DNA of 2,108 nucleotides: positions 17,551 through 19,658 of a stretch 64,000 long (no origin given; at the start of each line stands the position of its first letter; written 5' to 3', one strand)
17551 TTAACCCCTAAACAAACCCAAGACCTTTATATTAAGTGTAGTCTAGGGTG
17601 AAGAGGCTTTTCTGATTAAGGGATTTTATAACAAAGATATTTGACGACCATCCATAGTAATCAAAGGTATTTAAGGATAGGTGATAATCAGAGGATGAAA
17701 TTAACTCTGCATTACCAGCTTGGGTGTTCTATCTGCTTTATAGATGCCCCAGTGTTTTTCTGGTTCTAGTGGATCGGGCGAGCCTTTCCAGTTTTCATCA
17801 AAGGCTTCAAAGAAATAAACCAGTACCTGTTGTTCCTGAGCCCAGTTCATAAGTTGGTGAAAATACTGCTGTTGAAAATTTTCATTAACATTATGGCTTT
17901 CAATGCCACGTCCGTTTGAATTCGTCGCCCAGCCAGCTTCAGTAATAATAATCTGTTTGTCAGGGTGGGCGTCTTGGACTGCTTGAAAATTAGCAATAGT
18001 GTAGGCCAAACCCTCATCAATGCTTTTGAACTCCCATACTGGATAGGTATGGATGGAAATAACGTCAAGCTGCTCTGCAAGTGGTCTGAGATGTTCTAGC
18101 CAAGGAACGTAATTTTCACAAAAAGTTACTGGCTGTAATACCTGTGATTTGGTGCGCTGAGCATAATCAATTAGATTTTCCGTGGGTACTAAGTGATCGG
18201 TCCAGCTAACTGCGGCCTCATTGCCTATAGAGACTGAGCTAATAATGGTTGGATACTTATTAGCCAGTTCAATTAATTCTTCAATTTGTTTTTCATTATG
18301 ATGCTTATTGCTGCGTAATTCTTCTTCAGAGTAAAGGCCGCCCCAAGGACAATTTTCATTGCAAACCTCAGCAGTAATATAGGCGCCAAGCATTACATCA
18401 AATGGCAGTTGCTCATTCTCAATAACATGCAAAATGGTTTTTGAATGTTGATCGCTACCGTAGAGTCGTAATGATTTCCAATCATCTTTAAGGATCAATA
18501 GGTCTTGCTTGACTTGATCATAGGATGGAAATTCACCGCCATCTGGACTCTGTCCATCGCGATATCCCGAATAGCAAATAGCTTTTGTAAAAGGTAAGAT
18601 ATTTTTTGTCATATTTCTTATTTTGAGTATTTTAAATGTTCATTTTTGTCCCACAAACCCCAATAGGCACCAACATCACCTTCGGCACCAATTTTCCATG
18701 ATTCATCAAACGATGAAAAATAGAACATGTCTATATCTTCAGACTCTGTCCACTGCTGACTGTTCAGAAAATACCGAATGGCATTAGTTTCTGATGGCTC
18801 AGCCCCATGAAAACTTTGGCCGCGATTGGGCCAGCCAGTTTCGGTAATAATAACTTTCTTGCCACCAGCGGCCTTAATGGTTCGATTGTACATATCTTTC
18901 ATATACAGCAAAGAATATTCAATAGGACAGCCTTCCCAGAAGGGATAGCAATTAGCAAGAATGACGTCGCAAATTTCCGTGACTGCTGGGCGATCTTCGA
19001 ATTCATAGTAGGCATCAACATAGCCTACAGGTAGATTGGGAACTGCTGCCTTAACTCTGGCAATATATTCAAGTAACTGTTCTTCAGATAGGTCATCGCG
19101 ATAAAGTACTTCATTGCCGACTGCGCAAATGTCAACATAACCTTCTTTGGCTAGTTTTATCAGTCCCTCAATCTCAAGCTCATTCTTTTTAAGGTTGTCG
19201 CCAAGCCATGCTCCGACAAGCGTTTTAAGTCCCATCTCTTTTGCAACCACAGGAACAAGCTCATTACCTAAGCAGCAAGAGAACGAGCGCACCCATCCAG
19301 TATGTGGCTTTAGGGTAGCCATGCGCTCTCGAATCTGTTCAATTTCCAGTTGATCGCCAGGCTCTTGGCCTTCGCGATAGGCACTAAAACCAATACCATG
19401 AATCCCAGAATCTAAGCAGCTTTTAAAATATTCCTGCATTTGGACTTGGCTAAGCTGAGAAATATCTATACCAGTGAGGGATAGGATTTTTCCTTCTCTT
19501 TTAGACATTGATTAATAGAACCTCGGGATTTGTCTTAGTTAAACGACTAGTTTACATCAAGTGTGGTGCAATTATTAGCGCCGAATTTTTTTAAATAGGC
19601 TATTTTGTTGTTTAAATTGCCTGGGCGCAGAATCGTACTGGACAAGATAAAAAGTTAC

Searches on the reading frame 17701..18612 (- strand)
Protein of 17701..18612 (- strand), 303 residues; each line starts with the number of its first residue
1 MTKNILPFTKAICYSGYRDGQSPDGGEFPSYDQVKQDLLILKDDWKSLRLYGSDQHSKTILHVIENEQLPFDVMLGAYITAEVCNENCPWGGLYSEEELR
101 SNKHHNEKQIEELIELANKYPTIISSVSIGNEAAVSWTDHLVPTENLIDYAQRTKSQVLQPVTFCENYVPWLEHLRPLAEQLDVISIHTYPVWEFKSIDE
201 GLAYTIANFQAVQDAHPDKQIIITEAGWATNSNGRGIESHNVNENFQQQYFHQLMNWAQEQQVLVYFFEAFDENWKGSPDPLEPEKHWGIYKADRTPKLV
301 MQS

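Call 6: search_protein_families(library=pfam, proteins=[window:17701-18612:-], max_evalue=0.001)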
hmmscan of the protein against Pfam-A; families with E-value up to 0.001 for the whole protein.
window:17701-18612:- (303 aa): 1 family
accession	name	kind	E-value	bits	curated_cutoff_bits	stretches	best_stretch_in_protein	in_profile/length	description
PF00332.24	Glyco_hydro_17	-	4.1e-09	36.9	28.2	1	217-298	222-301/306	Glycosyl hydrolases family 17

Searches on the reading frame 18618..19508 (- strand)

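Call 6: search_protein_families(library=pfam, proteins=[window:18618-19508:-], max_evalue=0.001)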
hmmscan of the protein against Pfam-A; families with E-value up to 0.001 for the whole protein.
window:18618-19508:- (296 aa): 1 family
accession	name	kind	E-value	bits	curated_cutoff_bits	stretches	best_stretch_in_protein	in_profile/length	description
PF00332.24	Glyco_hydro_17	-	3.7e-12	46.9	28.2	1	214-295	219-303/306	Glycosyl hydrolases family 17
